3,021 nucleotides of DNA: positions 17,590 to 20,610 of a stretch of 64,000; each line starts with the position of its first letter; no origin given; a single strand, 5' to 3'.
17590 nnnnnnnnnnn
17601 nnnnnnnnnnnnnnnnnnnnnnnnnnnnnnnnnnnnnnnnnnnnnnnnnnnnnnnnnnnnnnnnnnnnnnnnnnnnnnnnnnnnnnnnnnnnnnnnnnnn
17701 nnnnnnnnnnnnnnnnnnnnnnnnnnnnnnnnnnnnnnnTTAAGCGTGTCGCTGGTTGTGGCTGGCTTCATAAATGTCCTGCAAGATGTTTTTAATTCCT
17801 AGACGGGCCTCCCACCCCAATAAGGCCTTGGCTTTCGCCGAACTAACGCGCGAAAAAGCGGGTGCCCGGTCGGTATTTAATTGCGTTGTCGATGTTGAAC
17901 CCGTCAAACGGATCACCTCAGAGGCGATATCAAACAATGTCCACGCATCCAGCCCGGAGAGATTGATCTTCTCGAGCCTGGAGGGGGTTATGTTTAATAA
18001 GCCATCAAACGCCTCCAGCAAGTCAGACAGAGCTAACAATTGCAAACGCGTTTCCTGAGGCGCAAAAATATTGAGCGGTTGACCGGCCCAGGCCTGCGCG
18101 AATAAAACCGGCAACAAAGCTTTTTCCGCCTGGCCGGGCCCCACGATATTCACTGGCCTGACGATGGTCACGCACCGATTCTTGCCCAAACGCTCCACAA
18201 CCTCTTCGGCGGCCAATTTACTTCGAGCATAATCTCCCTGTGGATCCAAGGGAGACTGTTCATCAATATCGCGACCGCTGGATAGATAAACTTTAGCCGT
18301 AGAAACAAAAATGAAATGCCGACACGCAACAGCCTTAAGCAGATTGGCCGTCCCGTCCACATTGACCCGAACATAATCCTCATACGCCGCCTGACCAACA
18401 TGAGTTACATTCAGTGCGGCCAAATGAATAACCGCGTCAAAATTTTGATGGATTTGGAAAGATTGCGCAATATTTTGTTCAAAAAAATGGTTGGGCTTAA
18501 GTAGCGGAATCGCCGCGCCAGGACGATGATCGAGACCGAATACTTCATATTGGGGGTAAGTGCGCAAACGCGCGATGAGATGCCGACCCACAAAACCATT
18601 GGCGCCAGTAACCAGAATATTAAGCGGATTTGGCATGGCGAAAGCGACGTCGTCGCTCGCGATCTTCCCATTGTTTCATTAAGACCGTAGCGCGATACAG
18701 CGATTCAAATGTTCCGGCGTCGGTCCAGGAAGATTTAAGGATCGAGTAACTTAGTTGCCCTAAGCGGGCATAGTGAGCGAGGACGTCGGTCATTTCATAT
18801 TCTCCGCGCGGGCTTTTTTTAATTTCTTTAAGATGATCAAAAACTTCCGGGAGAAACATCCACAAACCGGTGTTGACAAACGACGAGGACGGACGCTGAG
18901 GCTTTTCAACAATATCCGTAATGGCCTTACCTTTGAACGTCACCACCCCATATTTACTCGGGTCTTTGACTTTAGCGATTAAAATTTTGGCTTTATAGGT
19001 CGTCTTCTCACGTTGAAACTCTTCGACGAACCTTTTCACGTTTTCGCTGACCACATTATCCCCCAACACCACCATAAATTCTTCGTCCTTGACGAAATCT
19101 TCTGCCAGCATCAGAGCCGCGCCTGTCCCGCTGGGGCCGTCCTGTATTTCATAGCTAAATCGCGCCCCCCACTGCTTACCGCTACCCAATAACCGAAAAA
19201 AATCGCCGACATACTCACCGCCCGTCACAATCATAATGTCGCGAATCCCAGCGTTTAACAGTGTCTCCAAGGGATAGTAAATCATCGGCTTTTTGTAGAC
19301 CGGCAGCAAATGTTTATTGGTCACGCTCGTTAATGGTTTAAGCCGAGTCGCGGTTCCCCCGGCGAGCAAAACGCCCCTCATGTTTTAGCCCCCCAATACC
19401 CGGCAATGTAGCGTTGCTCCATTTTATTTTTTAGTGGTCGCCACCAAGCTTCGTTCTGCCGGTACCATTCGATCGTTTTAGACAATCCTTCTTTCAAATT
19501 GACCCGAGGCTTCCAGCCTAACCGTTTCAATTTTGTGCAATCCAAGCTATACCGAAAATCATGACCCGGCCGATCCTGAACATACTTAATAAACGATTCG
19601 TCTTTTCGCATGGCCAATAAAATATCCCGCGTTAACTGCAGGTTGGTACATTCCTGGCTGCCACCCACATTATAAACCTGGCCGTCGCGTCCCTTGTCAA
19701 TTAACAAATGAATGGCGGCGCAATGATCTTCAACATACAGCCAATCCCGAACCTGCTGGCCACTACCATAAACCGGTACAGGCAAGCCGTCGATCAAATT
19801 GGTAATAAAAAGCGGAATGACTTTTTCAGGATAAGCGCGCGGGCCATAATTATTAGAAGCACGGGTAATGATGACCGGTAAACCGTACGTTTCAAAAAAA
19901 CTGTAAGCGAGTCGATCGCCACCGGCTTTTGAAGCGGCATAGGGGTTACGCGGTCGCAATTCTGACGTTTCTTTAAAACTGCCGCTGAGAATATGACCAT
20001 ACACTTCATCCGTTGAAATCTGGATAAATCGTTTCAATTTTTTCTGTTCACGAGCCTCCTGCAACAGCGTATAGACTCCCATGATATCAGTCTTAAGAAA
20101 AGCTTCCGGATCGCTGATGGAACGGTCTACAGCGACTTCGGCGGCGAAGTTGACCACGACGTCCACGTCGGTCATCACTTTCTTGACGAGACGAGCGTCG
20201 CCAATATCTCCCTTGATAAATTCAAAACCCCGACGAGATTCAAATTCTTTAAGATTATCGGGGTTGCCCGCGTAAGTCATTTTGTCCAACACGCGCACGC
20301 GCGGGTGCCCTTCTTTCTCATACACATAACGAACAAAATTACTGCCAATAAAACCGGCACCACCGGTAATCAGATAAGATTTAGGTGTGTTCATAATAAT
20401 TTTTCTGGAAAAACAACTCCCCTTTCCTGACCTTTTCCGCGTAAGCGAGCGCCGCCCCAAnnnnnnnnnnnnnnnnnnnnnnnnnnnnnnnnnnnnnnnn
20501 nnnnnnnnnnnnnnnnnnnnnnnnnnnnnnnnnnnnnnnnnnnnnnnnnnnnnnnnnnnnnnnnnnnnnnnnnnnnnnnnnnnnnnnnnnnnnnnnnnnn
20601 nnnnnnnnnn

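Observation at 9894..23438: Four Wzy_C/O-antigen-ligase-family proteins in one locus, including a tandem pair with large periplasmic inserts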

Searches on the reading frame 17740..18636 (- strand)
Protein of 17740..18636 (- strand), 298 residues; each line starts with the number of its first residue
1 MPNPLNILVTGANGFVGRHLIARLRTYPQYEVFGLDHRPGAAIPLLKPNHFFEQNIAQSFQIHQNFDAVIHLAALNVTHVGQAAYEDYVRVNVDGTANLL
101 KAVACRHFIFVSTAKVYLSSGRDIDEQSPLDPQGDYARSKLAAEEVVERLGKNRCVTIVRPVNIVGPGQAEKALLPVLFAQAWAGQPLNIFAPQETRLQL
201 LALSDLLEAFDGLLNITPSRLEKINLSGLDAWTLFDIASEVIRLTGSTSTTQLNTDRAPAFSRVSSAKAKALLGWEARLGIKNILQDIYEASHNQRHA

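Call 4: search_protein_families(library=pfam, proteins=[window:17740-18636:-], max_evalue=0.01)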
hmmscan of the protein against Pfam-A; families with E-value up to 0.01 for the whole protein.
window:17740-18636:- (298 aa): 7 families
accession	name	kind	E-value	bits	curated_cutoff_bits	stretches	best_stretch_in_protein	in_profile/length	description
PF01370.27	Epimerase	-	1e-33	117.2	20.9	1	7-214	1-225/240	NAD dependent epimerase/dehydratase family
PF16363.11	GDP_Man_Dehyd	-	4.2e-20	72.9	27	1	8-287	1-331/332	GDP-mannose 4,6 dehydratase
PF07993.18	NAD_binding_4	-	1.1e-16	61.2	20.1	1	62-171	85-217/258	Male sterility protein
PF04321.23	RmlD_sub_bind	-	6e-16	58.8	27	1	6-249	2-235/287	RmlD substrate binding domain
PF01073.25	3Beta_HSD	-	1.7e-13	50.7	22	1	8-171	1-188/280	3-beta hydroxysteroid dehydrogenase/isomerase family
PF13460.12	NAD_binding_10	-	3.8e-06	27.3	27.2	1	11-164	1-146/184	NAD(P)H-binding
PF02719.21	Polysacc_synt_2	-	6.5e-06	26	20.2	1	56-200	69-204/293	Polysaccharide biosynthesis protein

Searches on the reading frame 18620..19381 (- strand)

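Call 4: search_protein_families(library=pfam, proteins=[window:18620-19381:-], max_evalue=0.01)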
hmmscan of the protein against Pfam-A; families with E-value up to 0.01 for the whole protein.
window:18620-19381:- (253 aa): 2 families
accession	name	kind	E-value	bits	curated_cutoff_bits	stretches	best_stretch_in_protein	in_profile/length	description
PF00483.29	NTP_transferase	-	1.7e-57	195.3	21.2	1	3-233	2-240/245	Nucleotidyl transferase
PF12804.13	NTP_transf_3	-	8.8e-12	45.9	27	1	3-126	1-115/160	MobA-like NTP transferase domain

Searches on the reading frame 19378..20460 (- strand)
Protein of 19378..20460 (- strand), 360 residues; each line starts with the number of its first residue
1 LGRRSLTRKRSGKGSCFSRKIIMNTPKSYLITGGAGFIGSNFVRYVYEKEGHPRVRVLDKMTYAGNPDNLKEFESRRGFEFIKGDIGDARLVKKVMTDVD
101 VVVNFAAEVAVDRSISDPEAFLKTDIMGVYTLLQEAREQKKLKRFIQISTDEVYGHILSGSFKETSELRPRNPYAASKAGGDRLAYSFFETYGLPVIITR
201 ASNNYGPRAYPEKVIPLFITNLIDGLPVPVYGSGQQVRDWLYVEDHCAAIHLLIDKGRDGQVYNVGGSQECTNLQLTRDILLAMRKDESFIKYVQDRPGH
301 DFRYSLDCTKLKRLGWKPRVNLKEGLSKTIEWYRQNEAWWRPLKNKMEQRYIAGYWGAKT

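Call 5: search_protein_families(library=pfam, proteins=[window:19378-20460:-], max_evalue=0.01)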
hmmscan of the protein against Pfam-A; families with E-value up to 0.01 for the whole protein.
window:19378-20460:- (360 aa): 9 families
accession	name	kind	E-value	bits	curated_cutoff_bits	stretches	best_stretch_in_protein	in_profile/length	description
PF16363.11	GDP_Man_Dehyd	-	1.7e-75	255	27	1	30-329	1-332/332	GDP-mannose 4,6 dehydratase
PF01370.27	Epimerase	-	4.2e-62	210.1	20.9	1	30-266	2-240/240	NAD dependent epimerase/dehydratase family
PF01073.25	3Beta_HSD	-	2.3e-17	63.4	22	1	30-253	1-227/280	3-beta hydroxysteroid dehydrogenase/isomerase family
PF04321.23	RmlD_sub_bind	-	8.5e-15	55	27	1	30-331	4-283/287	RmlD substrate binding domain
PF02719.21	Polysacc_synt_2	-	3.6e-14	53.1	20.2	1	30-299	2-266/293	Polysaccharide biosynthesis protein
PF07993.18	NAD_binding_4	-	5.4e-12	45.8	20.1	1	49-203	34-206/258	Male sterility protein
PF13460.12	NAD_binding_10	-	2.4e-08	34.5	27.2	1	33-179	1-126/184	NAD(P)H-binding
PF05368.20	NmrA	-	0.00023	21.3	27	1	30-107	6-78/298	NmrA-like family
PF00106.31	adh_short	-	0.0069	16.3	26.6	0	29-186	3-161/195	short chain dehydrogenase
